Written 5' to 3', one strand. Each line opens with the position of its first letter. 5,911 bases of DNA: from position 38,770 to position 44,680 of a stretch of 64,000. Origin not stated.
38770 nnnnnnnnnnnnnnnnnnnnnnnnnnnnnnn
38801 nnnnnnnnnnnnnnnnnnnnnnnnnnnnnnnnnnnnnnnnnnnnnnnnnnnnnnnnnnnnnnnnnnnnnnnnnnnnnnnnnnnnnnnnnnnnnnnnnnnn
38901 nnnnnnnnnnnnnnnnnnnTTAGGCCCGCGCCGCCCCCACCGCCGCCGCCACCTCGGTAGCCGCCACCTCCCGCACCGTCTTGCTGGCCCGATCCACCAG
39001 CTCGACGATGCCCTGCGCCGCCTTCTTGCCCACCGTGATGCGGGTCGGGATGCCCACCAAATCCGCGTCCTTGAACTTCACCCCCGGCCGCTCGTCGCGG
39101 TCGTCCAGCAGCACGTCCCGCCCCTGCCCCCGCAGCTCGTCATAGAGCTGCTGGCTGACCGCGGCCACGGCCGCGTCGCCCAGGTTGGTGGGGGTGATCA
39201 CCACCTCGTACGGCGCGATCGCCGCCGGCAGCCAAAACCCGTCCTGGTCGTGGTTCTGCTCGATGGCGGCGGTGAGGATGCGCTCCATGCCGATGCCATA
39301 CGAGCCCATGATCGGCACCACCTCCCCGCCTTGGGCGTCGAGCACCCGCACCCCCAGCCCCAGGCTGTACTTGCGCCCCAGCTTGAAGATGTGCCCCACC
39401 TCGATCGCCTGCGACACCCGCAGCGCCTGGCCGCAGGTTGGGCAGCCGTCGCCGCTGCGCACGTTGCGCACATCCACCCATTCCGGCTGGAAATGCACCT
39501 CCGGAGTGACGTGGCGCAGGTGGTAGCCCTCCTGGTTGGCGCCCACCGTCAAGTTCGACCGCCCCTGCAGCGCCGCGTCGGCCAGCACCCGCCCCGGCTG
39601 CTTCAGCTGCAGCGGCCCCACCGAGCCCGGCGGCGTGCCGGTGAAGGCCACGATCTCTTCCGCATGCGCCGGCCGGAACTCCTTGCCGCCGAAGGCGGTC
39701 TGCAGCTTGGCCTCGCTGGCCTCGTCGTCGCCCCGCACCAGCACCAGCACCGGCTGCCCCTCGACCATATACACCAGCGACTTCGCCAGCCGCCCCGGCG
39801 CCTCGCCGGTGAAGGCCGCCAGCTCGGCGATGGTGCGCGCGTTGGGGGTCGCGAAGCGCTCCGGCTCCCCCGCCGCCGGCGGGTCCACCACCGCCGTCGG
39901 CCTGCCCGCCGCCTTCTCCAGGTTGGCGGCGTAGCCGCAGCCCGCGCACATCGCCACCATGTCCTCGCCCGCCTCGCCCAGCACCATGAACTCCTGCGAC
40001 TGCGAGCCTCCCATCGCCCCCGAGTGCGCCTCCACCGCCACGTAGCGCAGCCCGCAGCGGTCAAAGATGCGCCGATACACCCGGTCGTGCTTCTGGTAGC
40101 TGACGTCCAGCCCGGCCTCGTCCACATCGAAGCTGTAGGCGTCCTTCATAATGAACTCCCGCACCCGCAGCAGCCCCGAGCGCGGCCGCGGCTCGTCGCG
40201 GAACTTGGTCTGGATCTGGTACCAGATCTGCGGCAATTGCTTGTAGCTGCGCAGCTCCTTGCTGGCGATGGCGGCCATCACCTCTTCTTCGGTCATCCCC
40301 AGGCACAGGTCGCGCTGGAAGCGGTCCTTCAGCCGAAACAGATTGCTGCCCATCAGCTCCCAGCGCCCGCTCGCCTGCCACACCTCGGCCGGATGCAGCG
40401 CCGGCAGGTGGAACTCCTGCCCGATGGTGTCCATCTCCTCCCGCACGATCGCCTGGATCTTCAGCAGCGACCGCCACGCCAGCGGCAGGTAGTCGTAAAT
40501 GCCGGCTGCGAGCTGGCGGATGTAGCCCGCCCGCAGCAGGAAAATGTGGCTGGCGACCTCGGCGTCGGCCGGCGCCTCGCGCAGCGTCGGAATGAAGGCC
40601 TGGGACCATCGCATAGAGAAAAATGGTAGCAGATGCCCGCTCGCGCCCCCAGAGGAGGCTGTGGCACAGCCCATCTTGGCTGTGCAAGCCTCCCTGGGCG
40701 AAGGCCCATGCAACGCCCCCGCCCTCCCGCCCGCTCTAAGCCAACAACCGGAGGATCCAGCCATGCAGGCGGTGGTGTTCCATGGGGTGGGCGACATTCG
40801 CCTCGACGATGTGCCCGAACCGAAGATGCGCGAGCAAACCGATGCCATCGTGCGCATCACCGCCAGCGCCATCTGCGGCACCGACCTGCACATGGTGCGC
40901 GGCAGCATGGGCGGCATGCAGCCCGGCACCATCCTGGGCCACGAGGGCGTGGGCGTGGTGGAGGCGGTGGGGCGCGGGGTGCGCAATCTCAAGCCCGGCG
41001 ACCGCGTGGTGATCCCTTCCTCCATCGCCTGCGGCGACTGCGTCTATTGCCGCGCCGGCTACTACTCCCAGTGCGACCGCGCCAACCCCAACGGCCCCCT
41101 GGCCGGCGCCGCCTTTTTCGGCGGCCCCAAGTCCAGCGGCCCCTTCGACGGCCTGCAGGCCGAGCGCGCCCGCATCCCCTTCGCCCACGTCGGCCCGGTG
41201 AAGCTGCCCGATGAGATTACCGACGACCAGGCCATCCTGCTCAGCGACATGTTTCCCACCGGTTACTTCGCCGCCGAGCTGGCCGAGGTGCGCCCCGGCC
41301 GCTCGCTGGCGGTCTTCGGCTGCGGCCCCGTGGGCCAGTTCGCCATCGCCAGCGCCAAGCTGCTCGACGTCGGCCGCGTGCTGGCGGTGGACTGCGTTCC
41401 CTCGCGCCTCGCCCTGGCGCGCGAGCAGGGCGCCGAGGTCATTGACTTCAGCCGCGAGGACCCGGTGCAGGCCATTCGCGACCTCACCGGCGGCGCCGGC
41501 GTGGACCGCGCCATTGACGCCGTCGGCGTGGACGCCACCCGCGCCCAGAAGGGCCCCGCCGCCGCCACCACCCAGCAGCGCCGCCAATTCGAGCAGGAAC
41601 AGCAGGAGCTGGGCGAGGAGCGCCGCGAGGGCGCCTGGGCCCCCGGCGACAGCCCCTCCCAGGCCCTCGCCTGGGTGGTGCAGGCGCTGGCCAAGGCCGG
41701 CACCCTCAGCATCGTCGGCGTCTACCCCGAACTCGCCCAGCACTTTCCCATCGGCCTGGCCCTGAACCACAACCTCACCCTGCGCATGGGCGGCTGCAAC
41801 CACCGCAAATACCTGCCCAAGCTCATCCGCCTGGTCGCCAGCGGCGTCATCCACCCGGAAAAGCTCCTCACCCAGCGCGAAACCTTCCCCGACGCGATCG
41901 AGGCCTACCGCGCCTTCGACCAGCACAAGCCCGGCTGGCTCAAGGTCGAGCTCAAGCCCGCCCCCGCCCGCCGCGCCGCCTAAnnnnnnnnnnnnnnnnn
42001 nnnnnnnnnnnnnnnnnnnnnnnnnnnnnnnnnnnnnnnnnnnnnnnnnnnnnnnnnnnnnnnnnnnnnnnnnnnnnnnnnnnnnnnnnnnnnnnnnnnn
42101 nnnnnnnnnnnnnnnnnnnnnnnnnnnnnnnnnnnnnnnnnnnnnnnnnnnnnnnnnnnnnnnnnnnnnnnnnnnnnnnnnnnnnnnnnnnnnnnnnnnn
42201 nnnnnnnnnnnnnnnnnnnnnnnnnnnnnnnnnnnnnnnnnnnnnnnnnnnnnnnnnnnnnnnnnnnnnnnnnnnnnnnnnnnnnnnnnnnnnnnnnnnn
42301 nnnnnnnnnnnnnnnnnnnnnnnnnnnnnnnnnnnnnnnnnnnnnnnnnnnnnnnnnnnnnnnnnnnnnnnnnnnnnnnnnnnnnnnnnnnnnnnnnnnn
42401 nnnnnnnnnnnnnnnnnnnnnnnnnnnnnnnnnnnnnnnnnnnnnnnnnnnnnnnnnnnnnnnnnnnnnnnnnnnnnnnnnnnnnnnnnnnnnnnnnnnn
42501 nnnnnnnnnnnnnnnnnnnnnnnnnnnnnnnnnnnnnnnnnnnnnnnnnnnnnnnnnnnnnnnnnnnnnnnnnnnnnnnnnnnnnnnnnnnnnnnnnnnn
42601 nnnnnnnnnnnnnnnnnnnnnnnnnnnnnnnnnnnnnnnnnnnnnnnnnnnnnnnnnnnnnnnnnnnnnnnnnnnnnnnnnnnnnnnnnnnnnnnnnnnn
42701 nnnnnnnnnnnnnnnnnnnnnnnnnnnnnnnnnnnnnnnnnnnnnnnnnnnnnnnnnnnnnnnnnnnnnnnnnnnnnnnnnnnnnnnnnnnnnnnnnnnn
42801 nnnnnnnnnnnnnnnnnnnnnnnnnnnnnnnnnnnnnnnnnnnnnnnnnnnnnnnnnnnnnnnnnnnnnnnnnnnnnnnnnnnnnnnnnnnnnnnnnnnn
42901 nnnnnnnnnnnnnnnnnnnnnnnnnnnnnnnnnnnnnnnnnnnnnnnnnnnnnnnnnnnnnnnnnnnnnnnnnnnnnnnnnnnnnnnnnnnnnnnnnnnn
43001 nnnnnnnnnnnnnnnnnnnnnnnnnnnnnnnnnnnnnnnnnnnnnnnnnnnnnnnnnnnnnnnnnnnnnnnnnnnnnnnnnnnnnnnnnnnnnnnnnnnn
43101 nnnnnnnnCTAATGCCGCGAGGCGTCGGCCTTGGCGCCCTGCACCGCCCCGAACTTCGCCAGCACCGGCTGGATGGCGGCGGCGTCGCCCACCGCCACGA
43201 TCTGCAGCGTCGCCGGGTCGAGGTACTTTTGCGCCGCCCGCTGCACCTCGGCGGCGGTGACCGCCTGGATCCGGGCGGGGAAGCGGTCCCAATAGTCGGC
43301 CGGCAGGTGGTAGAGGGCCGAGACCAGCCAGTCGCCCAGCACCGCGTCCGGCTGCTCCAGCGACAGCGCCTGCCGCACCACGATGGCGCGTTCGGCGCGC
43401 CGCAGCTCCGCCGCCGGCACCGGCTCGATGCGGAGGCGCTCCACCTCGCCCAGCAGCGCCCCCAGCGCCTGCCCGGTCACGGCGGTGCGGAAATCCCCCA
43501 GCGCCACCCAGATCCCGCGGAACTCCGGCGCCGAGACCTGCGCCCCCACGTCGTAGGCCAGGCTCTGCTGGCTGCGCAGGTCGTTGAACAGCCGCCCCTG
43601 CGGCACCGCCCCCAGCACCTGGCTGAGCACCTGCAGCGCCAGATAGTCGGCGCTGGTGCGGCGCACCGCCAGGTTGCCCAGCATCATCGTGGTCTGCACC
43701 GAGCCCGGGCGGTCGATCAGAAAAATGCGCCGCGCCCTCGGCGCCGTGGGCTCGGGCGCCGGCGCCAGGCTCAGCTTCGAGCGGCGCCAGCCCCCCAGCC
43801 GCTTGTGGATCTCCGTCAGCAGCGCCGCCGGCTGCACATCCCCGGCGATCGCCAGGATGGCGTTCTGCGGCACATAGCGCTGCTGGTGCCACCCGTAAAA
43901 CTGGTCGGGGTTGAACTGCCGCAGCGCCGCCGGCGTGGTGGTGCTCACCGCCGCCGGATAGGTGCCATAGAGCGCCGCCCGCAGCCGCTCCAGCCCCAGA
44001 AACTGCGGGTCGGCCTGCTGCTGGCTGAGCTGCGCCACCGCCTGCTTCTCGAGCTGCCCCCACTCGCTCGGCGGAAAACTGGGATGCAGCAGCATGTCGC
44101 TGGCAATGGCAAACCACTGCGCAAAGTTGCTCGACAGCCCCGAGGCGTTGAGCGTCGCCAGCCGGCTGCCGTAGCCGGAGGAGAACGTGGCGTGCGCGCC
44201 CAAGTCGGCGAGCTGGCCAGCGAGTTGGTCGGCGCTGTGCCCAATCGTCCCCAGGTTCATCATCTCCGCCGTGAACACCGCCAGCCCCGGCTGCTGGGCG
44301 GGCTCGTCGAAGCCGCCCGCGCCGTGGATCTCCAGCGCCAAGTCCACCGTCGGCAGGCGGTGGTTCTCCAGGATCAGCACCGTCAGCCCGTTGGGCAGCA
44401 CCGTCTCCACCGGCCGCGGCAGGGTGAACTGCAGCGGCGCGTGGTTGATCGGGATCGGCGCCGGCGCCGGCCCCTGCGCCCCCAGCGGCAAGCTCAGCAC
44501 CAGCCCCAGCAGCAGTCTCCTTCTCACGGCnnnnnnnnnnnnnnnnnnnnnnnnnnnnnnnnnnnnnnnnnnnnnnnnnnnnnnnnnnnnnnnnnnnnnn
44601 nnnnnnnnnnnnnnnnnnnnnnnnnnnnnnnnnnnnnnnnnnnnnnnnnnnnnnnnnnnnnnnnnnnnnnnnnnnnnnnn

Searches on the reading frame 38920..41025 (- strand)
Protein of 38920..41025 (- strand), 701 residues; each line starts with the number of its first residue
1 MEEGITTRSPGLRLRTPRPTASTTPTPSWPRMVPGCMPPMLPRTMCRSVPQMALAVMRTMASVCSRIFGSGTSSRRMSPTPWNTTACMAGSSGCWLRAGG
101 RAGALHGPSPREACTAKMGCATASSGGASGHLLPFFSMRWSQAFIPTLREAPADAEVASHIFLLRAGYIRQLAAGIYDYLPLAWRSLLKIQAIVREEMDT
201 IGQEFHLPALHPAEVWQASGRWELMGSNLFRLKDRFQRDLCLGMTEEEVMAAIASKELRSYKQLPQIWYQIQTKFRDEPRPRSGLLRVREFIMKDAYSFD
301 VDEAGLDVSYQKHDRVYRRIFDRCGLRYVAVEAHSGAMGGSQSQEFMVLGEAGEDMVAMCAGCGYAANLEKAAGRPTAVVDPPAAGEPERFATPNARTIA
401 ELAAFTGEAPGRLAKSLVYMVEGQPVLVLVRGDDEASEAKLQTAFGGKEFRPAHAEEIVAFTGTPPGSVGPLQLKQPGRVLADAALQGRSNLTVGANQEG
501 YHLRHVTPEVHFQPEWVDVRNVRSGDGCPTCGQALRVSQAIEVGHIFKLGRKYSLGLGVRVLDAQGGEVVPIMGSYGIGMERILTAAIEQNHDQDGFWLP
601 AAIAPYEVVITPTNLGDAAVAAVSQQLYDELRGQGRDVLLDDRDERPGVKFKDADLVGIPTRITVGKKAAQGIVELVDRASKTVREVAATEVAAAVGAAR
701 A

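Call 6: search_protein_families(library=pfam, proteins=[window:38920-41025:-])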
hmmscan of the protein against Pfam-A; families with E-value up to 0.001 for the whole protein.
window:38920-41025:- (701 aa): 3 families
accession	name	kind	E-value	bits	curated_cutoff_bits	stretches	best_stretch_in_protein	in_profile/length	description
PF00587.30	tRNA-synt_2b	-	4.6e-31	108.7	29.3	1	230-591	1-179/179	tRNA synthetase class II core domain (G, H, P, S and T)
PF04073.20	tRNA_edit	-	9.6e-28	97.2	25.5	1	393-508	1-118/123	Aminoacyl-tRNA editing domain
PF03129.25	HGTP_anticodon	-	7.7e-17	61.7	21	1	607-696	1-91/94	Anticodon binding domain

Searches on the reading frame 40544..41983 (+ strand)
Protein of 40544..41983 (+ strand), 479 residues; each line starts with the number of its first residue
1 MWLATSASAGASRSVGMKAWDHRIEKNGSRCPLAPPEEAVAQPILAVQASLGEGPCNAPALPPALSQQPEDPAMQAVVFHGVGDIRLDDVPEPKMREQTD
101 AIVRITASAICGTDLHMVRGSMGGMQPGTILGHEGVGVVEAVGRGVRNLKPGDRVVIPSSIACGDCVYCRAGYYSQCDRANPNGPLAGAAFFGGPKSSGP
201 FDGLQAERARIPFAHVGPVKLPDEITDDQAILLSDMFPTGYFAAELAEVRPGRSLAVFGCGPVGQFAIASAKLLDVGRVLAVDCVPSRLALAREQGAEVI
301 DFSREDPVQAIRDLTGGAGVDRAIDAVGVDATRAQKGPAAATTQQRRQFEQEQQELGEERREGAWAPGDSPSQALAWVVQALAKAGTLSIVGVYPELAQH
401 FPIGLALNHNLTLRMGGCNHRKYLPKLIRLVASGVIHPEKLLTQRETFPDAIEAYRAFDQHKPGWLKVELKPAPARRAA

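Call 6: search_protein_families(library=pfam, proteins=[window:40544-41983:+])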
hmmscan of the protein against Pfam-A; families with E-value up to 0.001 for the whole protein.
window:40544-41983:+ (479 aa): 2 families
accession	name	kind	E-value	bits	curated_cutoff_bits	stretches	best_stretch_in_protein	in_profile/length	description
PF08240.17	ADH_N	-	3.9e-24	85.3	23.5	1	98-218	2-101/104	Alcohol dehydrogenase GroES-like domain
PF00107.32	ADH_zinc_N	-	7.3e-18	65.2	31.8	1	262-333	1-72/129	Zinc-binding dehydrogenase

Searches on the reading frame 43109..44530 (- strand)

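Call 27: search_protein_families(library=ncbifam, proteins=[window:43109-44530:-])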
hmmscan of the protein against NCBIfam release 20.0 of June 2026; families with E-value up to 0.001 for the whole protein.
window:43109-44530:- (473 aa): 1 family
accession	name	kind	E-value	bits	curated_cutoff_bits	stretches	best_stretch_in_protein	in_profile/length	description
NF047422.1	YfmF_fam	equivalog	1.9e-12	46.8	285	1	171-436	138-401/412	EF-P 5-aminopentanol modification-associated protein YfmF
